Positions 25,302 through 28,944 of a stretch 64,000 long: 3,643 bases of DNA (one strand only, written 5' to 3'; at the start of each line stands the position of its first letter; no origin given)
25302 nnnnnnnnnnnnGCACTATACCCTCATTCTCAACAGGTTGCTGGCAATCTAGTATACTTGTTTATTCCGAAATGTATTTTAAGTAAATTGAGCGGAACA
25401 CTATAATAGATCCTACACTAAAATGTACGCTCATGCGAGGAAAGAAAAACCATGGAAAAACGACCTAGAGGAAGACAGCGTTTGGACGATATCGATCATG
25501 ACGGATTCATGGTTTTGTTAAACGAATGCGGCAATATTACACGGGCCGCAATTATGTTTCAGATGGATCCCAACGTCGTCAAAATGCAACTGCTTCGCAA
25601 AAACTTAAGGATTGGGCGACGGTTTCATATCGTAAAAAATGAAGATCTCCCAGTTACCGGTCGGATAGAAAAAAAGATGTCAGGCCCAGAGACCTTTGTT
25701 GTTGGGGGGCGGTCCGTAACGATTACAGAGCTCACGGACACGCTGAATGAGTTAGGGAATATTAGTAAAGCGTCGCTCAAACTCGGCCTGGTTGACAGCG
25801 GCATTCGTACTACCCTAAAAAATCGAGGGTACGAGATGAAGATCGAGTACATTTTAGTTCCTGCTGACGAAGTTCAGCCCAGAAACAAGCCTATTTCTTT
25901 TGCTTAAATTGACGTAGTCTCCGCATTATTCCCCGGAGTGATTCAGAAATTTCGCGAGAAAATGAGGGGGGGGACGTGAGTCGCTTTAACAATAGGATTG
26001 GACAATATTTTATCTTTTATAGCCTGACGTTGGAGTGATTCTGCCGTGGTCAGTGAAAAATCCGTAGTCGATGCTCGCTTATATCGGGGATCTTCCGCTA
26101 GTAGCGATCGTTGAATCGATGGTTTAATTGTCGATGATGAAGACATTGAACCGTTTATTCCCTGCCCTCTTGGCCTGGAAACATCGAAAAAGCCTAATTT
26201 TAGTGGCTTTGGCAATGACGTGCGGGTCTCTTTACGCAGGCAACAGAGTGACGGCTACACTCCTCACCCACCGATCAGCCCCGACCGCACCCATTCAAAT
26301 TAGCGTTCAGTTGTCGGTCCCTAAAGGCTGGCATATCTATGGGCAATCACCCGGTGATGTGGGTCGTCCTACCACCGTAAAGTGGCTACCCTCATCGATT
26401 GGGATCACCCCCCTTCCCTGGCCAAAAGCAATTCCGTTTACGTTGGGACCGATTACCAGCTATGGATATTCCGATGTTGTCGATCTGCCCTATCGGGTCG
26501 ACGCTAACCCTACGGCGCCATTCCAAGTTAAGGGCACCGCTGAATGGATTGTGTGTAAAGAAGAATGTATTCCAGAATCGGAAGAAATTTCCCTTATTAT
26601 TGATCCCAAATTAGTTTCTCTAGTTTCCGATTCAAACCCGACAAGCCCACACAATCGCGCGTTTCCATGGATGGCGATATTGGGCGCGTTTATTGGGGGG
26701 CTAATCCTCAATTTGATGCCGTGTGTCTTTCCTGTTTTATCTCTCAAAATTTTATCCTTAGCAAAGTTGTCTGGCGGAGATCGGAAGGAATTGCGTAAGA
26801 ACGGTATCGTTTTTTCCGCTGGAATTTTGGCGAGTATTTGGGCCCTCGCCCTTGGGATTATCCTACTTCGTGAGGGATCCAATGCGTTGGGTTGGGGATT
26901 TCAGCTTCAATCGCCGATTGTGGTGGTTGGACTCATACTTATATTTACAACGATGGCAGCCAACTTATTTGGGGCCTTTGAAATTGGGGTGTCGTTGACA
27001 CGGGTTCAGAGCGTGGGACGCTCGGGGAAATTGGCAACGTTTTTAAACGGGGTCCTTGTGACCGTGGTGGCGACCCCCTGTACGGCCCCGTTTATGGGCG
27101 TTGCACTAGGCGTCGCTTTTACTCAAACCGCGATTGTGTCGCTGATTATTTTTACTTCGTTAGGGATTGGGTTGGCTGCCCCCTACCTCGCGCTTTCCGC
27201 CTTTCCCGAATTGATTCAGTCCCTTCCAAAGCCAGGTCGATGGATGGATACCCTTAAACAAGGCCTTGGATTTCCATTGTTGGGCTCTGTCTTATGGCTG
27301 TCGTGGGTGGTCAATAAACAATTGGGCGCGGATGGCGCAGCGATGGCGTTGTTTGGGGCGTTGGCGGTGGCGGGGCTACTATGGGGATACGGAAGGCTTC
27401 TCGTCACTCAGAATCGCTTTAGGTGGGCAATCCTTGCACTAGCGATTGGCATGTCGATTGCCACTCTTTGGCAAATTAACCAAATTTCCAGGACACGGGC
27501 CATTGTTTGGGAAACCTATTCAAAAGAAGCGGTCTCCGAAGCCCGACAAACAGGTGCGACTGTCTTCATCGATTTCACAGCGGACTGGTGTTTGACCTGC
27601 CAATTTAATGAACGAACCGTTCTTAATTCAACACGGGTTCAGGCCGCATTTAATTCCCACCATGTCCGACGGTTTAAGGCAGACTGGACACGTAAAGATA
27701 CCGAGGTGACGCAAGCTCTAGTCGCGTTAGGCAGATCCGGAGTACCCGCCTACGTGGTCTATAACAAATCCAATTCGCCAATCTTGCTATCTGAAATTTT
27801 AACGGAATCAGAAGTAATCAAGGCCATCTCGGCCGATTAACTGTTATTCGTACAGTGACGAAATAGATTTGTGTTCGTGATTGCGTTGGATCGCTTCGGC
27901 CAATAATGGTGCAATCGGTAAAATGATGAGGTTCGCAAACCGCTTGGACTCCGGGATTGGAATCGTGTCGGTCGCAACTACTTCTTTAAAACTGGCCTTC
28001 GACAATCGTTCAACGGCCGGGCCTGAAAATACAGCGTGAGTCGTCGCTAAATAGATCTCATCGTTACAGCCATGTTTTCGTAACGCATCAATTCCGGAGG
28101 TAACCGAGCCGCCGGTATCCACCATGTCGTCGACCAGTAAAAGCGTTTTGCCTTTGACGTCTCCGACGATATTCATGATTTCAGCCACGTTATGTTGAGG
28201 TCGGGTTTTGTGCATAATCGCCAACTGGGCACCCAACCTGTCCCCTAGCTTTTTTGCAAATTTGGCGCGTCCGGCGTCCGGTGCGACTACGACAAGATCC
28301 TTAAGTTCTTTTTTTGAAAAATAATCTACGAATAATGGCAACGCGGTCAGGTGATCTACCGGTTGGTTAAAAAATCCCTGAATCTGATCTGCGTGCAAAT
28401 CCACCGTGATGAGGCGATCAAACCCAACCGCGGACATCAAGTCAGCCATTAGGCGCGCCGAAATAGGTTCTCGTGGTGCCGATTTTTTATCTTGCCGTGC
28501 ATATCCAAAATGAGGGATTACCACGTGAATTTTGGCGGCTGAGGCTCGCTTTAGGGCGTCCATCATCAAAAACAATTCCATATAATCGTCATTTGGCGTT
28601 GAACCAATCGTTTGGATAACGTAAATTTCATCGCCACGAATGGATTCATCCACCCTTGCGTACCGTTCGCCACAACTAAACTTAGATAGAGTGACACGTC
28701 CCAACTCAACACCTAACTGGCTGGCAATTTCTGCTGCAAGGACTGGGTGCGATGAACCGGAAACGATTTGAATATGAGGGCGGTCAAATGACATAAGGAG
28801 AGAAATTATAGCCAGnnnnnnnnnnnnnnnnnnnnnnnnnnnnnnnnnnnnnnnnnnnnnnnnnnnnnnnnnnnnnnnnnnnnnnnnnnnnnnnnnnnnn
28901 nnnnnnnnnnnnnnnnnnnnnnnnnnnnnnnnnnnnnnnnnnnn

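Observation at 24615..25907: Schlafen/AlbA_2-like protein and a duplicated-HTH protein, divergently arranged next to the tandem kinase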

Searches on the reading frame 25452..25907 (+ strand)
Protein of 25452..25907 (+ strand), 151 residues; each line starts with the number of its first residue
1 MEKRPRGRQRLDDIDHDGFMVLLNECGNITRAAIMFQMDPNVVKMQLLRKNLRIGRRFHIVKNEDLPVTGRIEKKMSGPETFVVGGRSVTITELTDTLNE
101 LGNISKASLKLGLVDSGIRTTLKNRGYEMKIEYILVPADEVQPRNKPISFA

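Call 3: search_protein_families(library=pfam, proteins=[window:25452-25907:+], max_evalue=1)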
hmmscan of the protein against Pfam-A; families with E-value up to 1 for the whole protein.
window:25452-25907:+ (151 aa): 3 families
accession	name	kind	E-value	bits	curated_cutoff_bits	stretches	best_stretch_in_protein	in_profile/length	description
PF00126.33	HTH_1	-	0.0078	16.6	26.6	0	23-48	10-35/60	Bacterial regulatory helix-turn-helix protein, lysR family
PF18914.6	DUF5666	-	0.027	15.2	27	1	69-112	1-39/60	Domain of unknown function (DUF5666)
PF02954.25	HTH_8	-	0.16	12.2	22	0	97-113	13-30/42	Bacterial regulatory protein, Fis family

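Call 4: search_protein_families(library=padloc, proteins=[window:25452-25907:+], max_evalue=1)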
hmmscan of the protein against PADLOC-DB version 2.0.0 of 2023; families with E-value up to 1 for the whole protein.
window:25452-25907:+ (151 aa): 0 families

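Call 5: search_protein_families(library=ncbifam, proteins=[window:25452-25907:+], max_evalue=1)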
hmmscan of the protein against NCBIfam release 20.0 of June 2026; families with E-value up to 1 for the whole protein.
window:25452-25907:+ (151 aa): 0 families

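Call 12: find_homologous_proteins(query=window:25452-25907:+, max_evalue=0.001)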
Query window:25452-25907:+ (151 aa): 5 proteins with E <= 0.001 among 35 candidates.
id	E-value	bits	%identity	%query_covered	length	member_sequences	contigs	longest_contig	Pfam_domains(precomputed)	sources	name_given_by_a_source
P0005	5.3e-91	320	97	100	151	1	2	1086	-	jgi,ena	jgi:hypothetical protein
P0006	9.1e-83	293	89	100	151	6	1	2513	-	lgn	-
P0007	6.1e-68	245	74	100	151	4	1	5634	-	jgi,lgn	-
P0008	6.8e-50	187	100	57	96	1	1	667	-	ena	-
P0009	7.3e-48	180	62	91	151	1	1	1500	-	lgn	-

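Call 36: predict_structure(alignment_id=A5)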
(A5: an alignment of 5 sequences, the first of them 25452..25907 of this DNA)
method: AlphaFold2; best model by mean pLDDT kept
length: 151 residues; sequences in the alignment: 5
mean_pLDDT: 75.3   pTM: 0.65
mean pLDDT of the five models: 75.3, 74.3, 73.4, 73.2, 73.1
residues with pLDDT >= 90: 11; 70-90: 93; 50-70: 33; < 50: 14
segments of 3 or more residues with pLDDT < 50: 1-10, 73-75
pLDDT, mean of each block of 10 residues (from residue 1): 45 79 90 86 87 89 73 55 71 87 80 68 82 86 53 41
secondary structure, 60 per line:
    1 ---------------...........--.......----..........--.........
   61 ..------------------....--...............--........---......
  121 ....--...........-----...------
elements in order: H16-26 H29-35 H40-49 E52-62 E81-84 E87-90 H91-101 H104-111 H115-124 E127-137

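Call 40: fold_search(model_id=the predicted structure, library=pdb)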
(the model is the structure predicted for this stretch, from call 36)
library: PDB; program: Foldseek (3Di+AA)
matches with E <= 10: 242; with E <= 0.001: 0
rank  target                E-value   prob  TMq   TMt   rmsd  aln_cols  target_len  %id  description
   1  2w25_A                3.5e-01  0.07  0.19  0.20  16.4       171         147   11  Crystal structure of Glu104Ala mutant (released 2009-11-17)
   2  2vbw_A                3.8e-01  0.07  0.19  0.20  16.1       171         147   10  Feast or famine regulatory protein (Rv3291c)from M. tuberculosis complexed with L-Phenylalanine (released 2007-11-06)
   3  7fby                  6.3e-01  0.07  0.20  0.20  15.9       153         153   14  Crystal Structure of PH0140 from Pyrococcus horikosii OT3 (released 2022-07-20)
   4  6j61_C                8.2e-01  0.02  0.12  0.09  17.0       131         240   11  Crystal Structure of Thymidylate Synthase, Thy1, from Thermus thermophilus having an Extra C Terminal Domain (released 2019-06-26)
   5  4pzj                  1.2e+00  0.63  0.20  0.39   2.1        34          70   18  1.60 Angstrom resolution crystal structure of a transcriptional regulator of the LysR family from Eggerthella lenta DSM  (released 2014-04-23)
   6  7a9b_A                1.2e+00  0.03  0.14  0.17  14.1       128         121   12  Crystal structure of Shank1 PDZ domain with ARAP3-derived peptide (released 2020-10-21)
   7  2ijl_A                1.4e+00  0.60  0.20  0.27   2.0        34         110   24  The structure of a putative ModE from Agrobacterium tumefaciens. (released 2006-10-31)
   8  1etw_B                1.4e+00  0.35  0.19  0.30   2.6        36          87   19  THE CRYSTAL STRUCTURE OF E. COLI FIS MUTANT G72D (released 2000-10-11)
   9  3w6j_F                1.5e+00  0.06  0.24  0.22  13.1       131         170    9  Crystal structure of ScpAB core complex (released 2013-04-24)
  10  2az3_A                1.6e+00  0.02  0.13  0.13  16.5       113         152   12  Structure of a halophilic nucleoside diphosphate kinase from Halobacterium salinarum in complex with CDP (released 2005-12-20)
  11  2dbb_B                1.7e+00  0.04  0.17  0.17  14.2       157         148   10  Crystal structure of PH0061 (released 2006-06-15)
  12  1o27_A                1.7e+00  0.01  0.12  0.09  17.5       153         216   10  Crystal structure of Thymidylate Synthase Complementing Protein (TM0449) from Thermotoga maritima with FAD and BrdUMP  (released 2003-06-24)
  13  1etk_B                1.9e+00  0.51  0.22  0.39   2.1        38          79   21  THE CRYSTAL STRUCTURE OF E. COLI FIS MUTANT Q68A (released 2000-10-11)
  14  1etx_B                1.9e+00  0.28  0.18  0.32   2.3        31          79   32  THE CRYSTAL STRUCTURE OF E. COLI FIS MUTANT Q74A (released 2000-10-11)
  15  8wpa_A                1.9e+00  0.25  0.19  0.31   3.8        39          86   20  Crystal Structure of the Acinetobacter baumannii LysR family regulator AceR DNA-binding domain (H32) (released 2025-04-16)
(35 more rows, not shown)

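Call 55: search_protein_families(library=phrogs, proteins=[window:25452-25907:+], max_evalue=0.01)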
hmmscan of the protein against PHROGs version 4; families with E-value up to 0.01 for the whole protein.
window:25452-25907:+ (151 aa): 0 families

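Call 64: search_protein_representatives(alignment_id=A5)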
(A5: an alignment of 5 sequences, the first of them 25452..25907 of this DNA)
Query: 5 sequences, 151 profile positions. Proteins with E-value up to 0.001 (for the whole library): 4; up to 1e-10: 1; up to 1e-30: 1. The best 4 are listed.
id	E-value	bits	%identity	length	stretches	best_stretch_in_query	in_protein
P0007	5.0e-82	289.3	-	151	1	1-151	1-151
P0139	5.3e-09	52.2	-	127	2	91-140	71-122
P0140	5.4e-09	52.2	-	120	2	86-133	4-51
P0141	2.9e-05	40.1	-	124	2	88-138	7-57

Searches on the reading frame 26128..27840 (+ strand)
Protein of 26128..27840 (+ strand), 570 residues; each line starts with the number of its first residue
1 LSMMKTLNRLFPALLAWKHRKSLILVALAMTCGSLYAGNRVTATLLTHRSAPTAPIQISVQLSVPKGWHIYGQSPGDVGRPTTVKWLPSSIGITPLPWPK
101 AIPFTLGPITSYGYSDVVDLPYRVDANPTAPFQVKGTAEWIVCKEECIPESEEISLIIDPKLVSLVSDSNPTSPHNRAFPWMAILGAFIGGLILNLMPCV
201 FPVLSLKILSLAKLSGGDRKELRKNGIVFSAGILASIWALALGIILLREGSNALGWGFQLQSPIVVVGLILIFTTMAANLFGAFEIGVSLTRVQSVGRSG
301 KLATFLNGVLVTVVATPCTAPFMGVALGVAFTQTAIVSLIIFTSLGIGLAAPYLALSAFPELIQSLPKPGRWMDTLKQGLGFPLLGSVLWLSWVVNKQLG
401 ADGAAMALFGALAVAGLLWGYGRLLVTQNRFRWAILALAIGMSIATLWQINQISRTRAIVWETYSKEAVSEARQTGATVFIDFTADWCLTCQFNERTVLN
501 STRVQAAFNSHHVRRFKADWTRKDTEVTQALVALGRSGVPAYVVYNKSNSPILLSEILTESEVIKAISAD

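Call 3: search_protein_families(library=pfam, proteins=[window:26128-27840:+], max_evalue=1)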
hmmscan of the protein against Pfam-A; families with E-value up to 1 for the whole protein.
window:26128-27840:+ (570 aa): 7 families
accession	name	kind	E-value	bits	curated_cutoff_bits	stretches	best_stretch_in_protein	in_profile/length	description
PF02683.22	DsbD_TM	-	3.1e-18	66.3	27.1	1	182-391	3-214/219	Cytochrome C biogenesis protein transmembrane domain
PF13899.12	Thioredoxin_7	-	4.5e-18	65.6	27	1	461-546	2-82/83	Thioredoxin-like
PF11412.14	DsbD_N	-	9.5e-12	45.4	25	1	52-155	16-115/119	Thiol:disulfide interchange protein DsbD, N-terminal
PF03190.21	Thioredox_DsbH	-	0.00026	21.4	27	1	457-514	18-75/163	Protein of unknown function, DUF255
PF13098.12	Thioredoxin_2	-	0.00033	21.4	27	1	472-548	1-85/104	Thioredoxin-like domain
PF00085.26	Thioredoxin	-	0.026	14.9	23.5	1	474-565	16-99/103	Thioredoxin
PF10633.15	NPCBM_assoc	-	0.12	13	24.4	1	37-69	3-35/78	NPCBM-associated, NEW3 domain of alpha-galactosidase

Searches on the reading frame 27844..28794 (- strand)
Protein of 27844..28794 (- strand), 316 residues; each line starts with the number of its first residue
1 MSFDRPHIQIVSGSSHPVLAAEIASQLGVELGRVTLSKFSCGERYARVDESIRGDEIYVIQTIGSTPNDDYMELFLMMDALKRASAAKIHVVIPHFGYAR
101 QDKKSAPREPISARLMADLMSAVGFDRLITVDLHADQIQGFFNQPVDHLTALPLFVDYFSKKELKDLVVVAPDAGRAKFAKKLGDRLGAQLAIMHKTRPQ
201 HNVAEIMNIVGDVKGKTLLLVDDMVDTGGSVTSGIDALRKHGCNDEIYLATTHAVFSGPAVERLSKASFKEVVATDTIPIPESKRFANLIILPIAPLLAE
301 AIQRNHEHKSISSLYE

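Call 60: list_cluster_members(proteins=[window:27844-28794:-, window:19978-21075:+, window:21937-24621:+, window:25452-25907:+, window:21084-21815:-, window:26134-27840:+, window:41543-42412:+, window:42433-43245:+, window:50550-51749:+])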
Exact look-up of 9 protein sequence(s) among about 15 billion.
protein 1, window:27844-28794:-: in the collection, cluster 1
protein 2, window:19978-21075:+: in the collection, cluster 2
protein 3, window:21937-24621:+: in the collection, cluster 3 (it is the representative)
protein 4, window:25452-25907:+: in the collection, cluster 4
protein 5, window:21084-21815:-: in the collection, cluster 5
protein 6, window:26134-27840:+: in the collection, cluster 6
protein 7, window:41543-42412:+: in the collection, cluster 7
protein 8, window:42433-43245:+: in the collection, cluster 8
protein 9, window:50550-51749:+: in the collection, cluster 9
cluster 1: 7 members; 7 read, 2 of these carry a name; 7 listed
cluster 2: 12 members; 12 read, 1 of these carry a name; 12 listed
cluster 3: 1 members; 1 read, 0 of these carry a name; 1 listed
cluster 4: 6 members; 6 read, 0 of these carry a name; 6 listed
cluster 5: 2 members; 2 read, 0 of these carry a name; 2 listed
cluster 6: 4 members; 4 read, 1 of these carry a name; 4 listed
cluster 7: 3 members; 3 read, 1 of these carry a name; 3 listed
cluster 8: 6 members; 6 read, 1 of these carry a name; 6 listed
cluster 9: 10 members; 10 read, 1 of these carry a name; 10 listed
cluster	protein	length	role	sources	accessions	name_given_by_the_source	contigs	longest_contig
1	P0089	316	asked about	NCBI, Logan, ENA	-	-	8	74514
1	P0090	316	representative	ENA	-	-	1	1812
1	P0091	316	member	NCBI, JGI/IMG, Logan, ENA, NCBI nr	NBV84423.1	ribose-phosphate pyrophosphokinase [bacterium]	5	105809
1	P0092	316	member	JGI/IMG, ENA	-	ribose-phosphate pyrophosphokinase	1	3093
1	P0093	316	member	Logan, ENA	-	-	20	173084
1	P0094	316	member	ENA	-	-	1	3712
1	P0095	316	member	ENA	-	-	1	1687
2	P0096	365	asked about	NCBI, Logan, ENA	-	-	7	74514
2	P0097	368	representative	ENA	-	-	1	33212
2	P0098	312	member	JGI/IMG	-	2-iminoacetate synthase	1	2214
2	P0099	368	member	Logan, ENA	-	-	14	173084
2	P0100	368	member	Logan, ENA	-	-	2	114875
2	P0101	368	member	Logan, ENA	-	-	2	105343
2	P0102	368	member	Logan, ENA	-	-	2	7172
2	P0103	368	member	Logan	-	-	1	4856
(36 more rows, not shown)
